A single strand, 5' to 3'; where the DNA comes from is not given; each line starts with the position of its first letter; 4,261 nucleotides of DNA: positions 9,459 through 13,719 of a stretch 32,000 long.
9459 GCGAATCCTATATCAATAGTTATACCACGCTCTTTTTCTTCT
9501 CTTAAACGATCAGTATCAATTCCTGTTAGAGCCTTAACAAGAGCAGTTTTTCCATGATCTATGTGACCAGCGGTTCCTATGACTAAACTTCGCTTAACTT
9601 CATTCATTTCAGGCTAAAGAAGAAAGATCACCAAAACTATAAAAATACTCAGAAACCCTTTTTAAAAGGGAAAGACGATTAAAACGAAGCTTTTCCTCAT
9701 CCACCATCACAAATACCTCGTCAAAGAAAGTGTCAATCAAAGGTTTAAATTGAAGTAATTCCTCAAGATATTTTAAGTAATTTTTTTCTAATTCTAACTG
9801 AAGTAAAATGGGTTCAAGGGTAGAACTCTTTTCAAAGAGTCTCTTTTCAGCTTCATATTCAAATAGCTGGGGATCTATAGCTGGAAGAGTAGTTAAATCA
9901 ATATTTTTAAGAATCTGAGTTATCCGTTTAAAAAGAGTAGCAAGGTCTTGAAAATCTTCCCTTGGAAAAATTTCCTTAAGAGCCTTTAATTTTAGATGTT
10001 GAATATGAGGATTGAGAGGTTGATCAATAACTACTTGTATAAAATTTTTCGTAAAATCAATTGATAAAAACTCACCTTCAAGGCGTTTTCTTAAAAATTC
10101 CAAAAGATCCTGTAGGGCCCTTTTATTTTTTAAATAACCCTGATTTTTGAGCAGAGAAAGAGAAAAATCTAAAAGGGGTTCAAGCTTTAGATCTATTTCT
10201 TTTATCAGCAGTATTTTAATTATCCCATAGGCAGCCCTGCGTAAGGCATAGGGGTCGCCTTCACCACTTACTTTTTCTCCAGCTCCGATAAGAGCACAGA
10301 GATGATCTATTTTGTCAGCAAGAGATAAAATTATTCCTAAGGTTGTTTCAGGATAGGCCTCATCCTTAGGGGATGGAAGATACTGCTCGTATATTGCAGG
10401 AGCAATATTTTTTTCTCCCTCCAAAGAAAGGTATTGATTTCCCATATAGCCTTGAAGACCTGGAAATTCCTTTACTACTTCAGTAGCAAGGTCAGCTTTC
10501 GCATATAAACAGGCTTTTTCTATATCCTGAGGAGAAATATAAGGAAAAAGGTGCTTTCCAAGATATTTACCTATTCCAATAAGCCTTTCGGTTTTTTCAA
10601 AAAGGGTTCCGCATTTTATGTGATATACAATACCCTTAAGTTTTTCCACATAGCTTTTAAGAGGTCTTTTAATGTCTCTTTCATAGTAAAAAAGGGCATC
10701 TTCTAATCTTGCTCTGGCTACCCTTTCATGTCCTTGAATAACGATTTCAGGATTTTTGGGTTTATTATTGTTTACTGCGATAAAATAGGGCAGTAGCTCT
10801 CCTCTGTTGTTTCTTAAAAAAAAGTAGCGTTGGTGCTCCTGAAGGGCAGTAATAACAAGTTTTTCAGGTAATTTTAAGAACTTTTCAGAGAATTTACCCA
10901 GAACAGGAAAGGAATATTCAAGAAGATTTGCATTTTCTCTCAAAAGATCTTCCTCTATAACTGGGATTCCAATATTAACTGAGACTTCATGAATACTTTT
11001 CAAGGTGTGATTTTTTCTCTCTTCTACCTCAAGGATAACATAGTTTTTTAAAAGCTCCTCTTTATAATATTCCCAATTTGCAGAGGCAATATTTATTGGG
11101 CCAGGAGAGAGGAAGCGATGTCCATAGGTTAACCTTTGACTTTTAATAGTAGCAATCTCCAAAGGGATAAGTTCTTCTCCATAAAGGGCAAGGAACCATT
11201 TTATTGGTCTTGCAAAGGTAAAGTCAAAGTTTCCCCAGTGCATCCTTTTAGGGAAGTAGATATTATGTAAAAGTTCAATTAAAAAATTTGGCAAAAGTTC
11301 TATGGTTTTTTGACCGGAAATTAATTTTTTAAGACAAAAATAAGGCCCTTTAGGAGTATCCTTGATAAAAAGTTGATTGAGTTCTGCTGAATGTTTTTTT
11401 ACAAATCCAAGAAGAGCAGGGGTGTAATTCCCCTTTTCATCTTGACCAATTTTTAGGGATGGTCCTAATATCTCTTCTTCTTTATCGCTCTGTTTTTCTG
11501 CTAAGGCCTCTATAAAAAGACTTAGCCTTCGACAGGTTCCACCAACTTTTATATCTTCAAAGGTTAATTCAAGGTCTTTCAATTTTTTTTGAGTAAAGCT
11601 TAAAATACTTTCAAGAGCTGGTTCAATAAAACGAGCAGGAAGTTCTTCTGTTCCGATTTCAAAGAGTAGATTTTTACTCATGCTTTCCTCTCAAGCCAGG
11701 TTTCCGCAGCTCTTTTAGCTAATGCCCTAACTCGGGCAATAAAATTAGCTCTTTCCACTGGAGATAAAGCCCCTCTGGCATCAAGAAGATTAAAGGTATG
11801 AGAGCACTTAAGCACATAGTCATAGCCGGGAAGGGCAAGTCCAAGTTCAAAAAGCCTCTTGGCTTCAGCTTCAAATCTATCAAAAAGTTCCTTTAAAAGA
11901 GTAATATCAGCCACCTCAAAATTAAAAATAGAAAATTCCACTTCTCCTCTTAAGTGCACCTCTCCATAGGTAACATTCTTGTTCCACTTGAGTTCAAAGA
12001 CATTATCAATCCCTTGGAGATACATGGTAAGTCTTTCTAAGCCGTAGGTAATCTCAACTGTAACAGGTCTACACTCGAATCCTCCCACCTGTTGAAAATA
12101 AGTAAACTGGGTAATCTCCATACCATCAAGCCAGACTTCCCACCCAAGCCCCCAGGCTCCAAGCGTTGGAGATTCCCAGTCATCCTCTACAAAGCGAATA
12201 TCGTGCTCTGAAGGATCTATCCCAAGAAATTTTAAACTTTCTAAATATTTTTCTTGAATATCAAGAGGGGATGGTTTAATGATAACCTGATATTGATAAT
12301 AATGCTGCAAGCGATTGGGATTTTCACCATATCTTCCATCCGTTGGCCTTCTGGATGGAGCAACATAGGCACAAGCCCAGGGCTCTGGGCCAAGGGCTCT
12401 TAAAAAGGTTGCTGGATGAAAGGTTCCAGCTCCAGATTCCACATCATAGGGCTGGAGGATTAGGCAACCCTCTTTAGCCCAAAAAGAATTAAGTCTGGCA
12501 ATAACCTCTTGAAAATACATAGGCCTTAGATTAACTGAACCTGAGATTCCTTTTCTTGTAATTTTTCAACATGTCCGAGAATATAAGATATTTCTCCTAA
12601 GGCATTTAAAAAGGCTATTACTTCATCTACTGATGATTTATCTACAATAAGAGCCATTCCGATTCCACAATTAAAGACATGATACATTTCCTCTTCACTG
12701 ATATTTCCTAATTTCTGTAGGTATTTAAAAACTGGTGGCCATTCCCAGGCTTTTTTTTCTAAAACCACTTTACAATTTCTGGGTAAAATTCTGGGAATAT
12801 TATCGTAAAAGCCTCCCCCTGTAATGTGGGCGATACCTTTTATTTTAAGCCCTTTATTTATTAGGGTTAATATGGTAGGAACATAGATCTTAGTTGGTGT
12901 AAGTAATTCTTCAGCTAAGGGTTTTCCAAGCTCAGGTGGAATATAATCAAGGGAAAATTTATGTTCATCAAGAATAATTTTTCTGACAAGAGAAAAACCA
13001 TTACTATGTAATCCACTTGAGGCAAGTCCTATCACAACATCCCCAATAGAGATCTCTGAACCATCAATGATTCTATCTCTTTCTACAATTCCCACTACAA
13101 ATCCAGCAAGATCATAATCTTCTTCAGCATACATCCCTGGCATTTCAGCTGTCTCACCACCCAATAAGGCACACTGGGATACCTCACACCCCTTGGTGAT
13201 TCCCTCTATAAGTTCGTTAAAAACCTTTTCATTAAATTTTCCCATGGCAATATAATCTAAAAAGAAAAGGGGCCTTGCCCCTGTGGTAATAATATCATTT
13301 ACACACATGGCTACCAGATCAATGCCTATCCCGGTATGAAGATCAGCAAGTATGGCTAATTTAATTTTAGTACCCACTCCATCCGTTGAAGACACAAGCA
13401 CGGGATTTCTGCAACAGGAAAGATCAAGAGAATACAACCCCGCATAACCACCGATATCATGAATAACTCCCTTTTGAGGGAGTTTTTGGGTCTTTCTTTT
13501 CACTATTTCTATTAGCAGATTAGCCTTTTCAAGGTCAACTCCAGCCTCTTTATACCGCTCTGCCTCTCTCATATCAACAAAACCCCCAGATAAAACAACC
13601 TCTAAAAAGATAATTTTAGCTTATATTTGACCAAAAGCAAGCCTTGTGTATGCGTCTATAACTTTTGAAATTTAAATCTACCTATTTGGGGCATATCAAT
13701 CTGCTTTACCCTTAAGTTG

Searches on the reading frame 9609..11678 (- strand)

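Call 5: search_protein_families(library=ncbifam, proteins=[window:9609-11678:-], max_evalue=0.1)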
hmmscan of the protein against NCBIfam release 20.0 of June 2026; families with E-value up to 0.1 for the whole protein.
window:9609-11678:- (689 aa): 2 families
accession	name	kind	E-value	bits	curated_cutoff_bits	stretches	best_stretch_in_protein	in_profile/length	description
TIGR00211.2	glyS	equivalog_domain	3.3e-207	690.2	300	1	3-688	1-684/684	glycine--tRNA ligase subunit beta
NF011499.0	PRK14908.1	equivalog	1.5e-151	506.9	1244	1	2-688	312-996/998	glycine--tRNA ligase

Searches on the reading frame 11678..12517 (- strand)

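Call 5: search_protein_families(library=ncbifam, proteins=[window:11678-12517:-], max_evalue=0.1)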
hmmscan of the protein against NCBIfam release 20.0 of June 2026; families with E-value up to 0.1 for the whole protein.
window:11678-12517:- (279 aa): 3 families
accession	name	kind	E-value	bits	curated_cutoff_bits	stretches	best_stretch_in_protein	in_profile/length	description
NF011499.0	PRK14908.1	equivalog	1.3e-150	503.8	1244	1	2-278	7-283/998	glycine--tRNA ligase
NF006827.1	PRK09348.1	equivalog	6.3e-147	488.2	369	1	2-275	2-275/276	glycine--tRNA ligase subunit alpha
TIGR00388.1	glyQ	equivalog_domain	2.5e-146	486.5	361.45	1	2-277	3-282/293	glycine--tRNA ligase subunit alpha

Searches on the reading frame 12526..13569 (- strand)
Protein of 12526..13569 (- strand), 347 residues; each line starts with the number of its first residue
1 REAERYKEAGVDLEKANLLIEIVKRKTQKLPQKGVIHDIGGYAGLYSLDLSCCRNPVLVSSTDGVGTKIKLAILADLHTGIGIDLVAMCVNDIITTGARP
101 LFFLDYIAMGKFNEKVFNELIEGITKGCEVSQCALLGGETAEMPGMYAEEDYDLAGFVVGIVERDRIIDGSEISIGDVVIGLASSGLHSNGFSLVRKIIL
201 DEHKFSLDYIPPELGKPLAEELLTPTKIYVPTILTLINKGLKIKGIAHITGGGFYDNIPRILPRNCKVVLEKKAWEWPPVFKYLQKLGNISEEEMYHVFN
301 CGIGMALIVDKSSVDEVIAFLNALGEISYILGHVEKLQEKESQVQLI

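Call 5: search_protein_families(library=ncbifam, proteins=[window:12526-13569:-], max_evalue=0.1)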
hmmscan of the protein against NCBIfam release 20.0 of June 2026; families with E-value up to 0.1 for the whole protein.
window:12526-13569:- (347 aa): 12 families
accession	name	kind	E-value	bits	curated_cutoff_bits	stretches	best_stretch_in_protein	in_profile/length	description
TIGR00878.1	purM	equivalog_domain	5.6e-132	439.9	236.35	1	5-336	2-331/332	phosphoribosylformylglycinamidine cyclo-ligase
TIGR01379.1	thiL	equivalog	3.6e-10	39.3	184.15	1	22-197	5-171/320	thiamine-phosphate kinase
NF004353.0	PRK05731.2-2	equivalog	3.5e-07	29.6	301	1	79-181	52-147/311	thiamine-phosphate kinase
TIGR03267.1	methan_mark_2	hypoth_equivalog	4.3e-06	26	365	1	82-180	78-169/323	methanogenesis marker 2 protein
TIGR01736.1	FGAM_synth_II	equivalog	8e-05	21.1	525.75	1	89-183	97-193/718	phosphoribosylformylglycinamidine synthase subunit PurL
NF002290.1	PRK01213.1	equivalog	0.00015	20.1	648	1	90-181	98-191/723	phosphoribosylformylglycinamidine synthase subunit PurL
TIGR02124.1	hypE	equivalog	0.00016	20.8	251.6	1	81-197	65-181/332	hydrogenase expression/formation protein HypE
NF010690.0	PRK14090.1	equivalog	0.00036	19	1047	1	87-223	87-216/601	phosphoribosylformylglycinamidine synthase subunit PurL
TIGR00476.1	selD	equivalog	0.00069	18.9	125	1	90-180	85-171/311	selenide, water dikinase SelD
NF004351.0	PRK05731.1-4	equivalog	0.00099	18.3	324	1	81-207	74-195/321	thiamine-phosphate kinase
NF004354.0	PRK05731.2-3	equivalog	0.012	15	204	1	87-141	53-110/273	thiamine-phosphate kinase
TIGR04050.1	MSMEG_0567_Cter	hypoth_equivalog_domain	0.06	12.8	312.2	1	86-140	68-120/296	MSMEG_0567/sll0787 family protein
